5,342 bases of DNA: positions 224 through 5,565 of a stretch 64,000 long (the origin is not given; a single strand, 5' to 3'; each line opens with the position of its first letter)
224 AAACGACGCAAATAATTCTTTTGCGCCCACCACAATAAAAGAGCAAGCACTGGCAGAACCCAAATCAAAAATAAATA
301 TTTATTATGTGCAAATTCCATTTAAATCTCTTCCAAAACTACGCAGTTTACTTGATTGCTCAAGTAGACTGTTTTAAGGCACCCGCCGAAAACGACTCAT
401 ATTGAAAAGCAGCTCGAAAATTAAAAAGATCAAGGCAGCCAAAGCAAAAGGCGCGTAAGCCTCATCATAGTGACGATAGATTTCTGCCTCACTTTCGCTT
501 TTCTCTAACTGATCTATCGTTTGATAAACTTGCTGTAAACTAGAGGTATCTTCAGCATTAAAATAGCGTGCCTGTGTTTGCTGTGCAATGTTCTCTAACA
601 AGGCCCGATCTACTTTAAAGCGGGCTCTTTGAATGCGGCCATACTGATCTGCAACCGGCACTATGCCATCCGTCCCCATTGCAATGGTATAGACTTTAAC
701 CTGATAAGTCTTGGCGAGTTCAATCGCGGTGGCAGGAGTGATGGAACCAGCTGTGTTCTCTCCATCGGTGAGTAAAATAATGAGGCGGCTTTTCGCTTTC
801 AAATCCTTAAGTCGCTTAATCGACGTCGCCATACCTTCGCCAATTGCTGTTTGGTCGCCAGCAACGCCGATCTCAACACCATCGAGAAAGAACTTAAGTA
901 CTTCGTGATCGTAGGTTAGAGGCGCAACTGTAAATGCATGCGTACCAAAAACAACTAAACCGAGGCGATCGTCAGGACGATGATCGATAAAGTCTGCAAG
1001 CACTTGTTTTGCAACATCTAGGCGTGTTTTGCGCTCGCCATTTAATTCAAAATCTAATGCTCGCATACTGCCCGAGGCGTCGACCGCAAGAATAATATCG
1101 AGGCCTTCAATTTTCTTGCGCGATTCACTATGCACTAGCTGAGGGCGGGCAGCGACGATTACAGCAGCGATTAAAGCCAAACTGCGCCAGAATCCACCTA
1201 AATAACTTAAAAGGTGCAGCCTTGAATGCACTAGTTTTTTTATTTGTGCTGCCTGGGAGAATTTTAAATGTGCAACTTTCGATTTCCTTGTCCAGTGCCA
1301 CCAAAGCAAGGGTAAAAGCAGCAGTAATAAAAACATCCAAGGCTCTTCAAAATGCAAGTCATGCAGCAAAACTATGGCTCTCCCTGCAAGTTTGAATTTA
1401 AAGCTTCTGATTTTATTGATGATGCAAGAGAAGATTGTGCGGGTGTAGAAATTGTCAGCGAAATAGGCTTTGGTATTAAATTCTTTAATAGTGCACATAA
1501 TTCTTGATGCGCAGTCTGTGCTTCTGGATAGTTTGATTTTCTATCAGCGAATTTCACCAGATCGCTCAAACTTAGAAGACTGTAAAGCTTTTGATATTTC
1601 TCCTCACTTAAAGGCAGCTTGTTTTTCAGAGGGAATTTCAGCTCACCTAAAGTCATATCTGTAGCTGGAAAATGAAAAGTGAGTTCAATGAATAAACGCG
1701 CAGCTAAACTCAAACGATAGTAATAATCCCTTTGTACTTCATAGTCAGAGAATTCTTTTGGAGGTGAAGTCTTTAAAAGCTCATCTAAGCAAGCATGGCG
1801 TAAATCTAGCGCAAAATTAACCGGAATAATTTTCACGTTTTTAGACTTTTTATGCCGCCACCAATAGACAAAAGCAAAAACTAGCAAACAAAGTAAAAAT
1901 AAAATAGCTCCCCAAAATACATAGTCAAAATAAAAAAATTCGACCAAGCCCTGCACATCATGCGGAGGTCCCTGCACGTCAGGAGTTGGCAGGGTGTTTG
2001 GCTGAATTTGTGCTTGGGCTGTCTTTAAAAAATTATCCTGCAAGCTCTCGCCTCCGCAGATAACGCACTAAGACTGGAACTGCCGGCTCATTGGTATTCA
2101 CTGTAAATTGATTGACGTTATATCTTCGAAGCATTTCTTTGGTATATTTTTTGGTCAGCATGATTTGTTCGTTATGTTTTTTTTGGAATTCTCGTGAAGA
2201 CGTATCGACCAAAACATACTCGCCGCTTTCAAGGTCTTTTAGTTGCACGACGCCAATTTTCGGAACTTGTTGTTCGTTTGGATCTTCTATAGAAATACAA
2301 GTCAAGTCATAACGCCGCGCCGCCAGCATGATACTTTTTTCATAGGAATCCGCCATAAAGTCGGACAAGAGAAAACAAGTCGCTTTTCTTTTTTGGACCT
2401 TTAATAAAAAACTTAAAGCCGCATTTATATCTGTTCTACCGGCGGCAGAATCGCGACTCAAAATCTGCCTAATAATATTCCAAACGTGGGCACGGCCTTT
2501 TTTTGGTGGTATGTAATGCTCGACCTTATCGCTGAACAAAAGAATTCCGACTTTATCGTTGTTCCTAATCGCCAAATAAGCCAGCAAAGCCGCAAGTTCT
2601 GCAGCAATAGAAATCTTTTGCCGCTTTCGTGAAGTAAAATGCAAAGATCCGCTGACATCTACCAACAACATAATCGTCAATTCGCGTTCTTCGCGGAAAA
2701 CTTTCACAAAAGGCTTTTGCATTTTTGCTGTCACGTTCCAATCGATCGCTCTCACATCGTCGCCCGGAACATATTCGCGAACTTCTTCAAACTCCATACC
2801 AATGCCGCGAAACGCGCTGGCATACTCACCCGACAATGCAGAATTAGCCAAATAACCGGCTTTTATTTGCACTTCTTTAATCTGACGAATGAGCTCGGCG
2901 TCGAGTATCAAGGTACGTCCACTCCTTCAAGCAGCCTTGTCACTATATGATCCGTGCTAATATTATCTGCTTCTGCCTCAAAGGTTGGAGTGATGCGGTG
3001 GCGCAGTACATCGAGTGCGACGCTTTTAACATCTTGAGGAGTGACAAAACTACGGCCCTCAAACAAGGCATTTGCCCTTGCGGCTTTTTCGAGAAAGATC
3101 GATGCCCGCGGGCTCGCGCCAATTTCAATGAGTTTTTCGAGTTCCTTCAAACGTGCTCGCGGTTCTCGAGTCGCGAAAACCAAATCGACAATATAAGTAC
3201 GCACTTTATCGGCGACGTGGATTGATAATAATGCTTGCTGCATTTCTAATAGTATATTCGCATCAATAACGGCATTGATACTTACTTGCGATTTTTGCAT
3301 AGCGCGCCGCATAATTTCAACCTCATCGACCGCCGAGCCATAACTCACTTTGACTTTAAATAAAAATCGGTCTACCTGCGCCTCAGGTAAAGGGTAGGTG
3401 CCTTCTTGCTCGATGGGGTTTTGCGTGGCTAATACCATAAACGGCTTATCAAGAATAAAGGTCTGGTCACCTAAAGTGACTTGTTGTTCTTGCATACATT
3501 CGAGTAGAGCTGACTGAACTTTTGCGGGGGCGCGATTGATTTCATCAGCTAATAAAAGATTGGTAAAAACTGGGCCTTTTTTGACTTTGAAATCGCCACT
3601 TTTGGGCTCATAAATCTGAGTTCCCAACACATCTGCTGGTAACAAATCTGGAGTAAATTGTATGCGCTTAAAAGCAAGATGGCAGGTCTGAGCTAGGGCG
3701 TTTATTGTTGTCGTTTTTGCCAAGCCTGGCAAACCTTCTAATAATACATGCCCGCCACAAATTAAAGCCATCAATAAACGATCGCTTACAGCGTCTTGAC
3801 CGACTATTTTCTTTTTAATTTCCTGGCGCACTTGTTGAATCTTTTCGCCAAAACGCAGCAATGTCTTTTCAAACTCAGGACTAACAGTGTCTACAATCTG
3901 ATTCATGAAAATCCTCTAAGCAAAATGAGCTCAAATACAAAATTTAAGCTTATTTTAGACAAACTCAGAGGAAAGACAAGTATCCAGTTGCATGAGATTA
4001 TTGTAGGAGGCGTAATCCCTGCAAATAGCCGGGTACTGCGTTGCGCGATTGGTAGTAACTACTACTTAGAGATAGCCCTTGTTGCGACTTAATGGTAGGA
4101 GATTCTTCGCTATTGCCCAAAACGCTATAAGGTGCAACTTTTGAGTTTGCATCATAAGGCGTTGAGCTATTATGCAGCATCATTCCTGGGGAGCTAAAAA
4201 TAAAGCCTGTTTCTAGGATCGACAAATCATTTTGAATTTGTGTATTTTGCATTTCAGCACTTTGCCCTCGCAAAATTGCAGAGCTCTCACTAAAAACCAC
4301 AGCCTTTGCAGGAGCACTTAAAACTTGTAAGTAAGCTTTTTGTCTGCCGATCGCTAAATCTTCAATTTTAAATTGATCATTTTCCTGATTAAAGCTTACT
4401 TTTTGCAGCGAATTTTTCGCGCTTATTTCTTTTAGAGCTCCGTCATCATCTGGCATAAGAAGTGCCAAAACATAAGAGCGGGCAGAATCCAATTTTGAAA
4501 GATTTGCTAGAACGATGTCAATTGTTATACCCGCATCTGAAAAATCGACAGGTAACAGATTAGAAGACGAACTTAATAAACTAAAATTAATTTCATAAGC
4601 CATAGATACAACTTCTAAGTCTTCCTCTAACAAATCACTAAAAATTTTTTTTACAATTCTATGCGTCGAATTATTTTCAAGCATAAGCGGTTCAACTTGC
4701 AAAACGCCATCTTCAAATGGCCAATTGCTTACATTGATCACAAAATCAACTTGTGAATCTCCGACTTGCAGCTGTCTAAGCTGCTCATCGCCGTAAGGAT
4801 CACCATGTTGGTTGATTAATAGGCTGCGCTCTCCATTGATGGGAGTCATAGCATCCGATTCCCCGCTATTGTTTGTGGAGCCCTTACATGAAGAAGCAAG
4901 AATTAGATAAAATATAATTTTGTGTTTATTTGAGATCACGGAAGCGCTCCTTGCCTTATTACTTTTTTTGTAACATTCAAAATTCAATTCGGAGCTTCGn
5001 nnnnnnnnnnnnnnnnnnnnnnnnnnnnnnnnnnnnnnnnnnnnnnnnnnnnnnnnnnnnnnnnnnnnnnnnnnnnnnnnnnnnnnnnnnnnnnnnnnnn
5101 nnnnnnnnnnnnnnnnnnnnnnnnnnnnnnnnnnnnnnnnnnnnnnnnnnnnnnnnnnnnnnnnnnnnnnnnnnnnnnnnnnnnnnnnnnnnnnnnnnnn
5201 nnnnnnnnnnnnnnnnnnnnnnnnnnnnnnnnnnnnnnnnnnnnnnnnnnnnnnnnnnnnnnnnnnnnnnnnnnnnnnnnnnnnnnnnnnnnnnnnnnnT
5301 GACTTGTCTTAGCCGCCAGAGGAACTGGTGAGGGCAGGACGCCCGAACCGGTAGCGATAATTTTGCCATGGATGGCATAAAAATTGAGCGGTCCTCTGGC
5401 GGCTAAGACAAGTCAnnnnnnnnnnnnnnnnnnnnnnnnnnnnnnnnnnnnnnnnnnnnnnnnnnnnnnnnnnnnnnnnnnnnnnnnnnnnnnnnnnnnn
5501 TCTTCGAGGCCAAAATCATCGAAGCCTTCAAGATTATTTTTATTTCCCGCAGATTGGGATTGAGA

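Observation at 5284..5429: Family A: an 84-nt near-invariant, multi-hairpin core sitting on a long, copy-specific, almost perfect stem (3 copies in 64 kb)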

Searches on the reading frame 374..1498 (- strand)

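Call 59: search_protein_families(library=pfam, proteins=[window:374-1498:-], max_evalue=0.00001)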
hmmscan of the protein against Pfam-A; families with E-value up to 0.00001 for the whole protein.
window:374-1498:- (374 aa): 3 families
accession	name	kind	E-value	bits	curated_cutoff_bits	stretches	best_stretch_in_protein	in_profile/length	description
PF00092.34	VWA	-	3.8e-19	70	23.8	1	134-326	1-173/174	von Willebrand factor type A domain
PF13519.12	VWA_2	-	6.9e-18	65.7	27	1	135-247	1-107/107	von Willebrand factor type A domain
PF07584.16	BatA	-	6e-06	27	25.9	0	49-119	3-77/77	Aerotolerance regulator N-terminal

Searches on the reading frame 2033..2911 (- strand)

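Call 59: search_protein_families(library=pfam, proteins=[window:2033-2911:-], max_evalue=0.00001)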
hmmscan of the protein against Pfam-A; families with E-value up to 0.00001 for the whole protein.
window:2033-2911:- (292 aa): 2 families
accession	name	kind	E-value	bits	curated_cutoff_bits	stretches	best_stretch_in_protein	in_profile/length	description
PF01882.25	DUF58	-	2.4e-70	236.5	23.4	1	43-249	1-209/216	Protein of unknown function DUF58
PF13519.12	VWA_2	-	1.4e-17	64.7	27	1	80-185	1-106/107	von Willebrand factor type A domain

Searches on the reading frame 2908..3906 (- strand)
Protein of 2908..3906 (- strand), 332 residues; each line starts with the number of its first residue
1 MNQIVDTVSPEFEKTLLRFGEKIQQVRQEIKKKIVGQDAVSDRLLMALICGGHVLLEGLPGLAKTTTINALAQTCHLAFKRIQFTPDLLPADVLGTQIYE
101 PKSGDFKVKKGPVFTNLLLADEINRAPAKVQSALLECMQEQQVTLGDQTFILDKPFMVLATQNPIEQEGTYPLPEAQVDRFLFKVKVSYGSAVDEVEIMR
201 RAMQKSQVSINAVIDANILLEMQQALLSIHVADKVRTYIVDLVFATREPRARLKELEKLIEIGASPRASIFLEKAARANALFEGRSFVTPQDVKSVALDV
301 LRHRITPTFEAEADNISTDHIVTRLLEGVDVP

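Call 59: search_protein_families(library=pfam, proteins=[window:2908-3906:-], max_evalue=0.00001)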
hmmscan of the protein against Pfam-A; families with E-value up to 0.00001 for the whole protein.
window:2908-3906:- (332 aa): 4 families
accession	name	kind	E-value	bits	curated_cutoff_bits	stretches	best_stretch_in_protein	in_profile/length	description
PF07726.17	AAA_3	-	6.6e-65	217.3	27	1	53-183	1-131/131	ATPase family associated with various cellular activities (AAA)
PF17863.7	AAA_lid_2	-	9.6e-23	80.2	22.7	1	258-324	7-73/74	AAA lid domain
PF20030.5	bpMoxR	-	9e-14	51.5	27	1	22-193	2-172/205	MoxR domain in the MoxR-vWA-beta-propeller ternary systems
PF07728.20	AAA_5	-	1.7e-11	44.7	22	1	53-181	1-139/139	AAA domain (dynein-related subfamily)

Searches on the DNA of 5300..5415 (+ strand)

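Call 35: search_dna_similar(query=window:5300-5415:+, collection=plasmids, mode=distant, max_evalue=1)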
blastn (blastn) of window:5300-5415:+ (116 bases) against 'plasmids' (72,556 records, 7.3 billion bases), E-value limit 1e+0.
No match.

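Call 36: search_dna_similar(query=window:5300-5415:+, collection=phages, mode=distant, max_evalue=1)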
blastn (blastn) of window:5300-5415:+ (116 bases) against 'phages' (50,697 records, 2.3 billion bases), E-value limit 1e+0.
No match.

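Call 46: build_rna_model(alignment_id=A2, structure=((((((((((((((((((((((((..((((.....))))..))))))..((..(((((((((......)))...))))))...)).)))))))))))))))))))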
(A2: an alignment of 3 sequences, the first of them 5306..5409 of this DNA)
Model R1 built from alignment A2 (3 sequences, 104 columns); structure: as given.
model positions 104; base pairs 39; branch points 1; effective number of sequences 0.51; information 0.591 bits per position. Calibrated on 0.2 Mb of random sequence (short: E-values are rough).
structure used (alignment columns):
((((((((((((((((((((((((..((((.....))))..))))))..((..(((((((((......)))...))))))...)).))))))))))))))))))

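Call 47: search_with_rna_model(model_id=R1, sources=[window, L033, L034, L035, L036, L037, L038, L039, L013, L016, L019, L020, L022, L024], max_evalue=10, show_alignments=6)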
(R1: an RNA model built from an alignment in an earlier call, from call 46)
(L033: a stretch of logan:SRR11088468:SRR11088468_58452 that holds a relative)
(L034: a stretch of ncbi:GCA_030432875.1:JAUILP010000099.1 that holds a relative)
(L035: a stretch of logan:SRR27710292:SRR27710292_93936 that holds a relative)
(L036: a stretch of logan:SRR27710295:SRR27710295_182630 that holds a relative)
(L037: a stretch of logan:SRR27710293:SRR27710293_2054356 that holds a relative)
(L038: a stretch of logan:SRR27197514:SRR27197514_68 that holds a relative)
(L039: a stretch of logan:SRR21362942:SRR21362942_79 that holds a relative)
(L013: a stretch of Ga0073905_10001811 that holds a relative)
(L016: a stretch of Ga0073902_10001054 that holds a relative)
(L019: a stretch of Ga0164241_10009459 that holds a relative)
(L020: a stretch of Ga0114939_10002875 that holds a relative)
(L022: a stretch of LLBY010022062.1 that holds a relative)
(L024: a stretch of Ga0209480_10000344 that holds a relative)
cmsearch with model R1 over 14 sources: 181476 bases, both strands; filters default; matches with E-value up to 10: 8.
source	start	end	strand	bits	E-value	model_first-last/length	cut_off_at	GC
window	23518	23621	+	125.7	2.1e-24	1-104/104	no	0.6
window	23178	23281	-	125.4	2.4e-24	1-104/104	no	0.56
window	5306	5409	+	124.3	4.1e-24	1-104/104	no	0.56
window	23518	23621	-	28.7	0.0014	1-104/104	no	0.6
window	23178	23281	+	28.4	0.0016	1-104/104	no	0.56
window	5306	5409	-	28.2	0.0018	1-104/104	no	0.56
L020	6662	6745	-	20.8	0.071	1-104/104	no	0.73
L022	416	516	+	20.1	0.1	1-104/104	no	0.73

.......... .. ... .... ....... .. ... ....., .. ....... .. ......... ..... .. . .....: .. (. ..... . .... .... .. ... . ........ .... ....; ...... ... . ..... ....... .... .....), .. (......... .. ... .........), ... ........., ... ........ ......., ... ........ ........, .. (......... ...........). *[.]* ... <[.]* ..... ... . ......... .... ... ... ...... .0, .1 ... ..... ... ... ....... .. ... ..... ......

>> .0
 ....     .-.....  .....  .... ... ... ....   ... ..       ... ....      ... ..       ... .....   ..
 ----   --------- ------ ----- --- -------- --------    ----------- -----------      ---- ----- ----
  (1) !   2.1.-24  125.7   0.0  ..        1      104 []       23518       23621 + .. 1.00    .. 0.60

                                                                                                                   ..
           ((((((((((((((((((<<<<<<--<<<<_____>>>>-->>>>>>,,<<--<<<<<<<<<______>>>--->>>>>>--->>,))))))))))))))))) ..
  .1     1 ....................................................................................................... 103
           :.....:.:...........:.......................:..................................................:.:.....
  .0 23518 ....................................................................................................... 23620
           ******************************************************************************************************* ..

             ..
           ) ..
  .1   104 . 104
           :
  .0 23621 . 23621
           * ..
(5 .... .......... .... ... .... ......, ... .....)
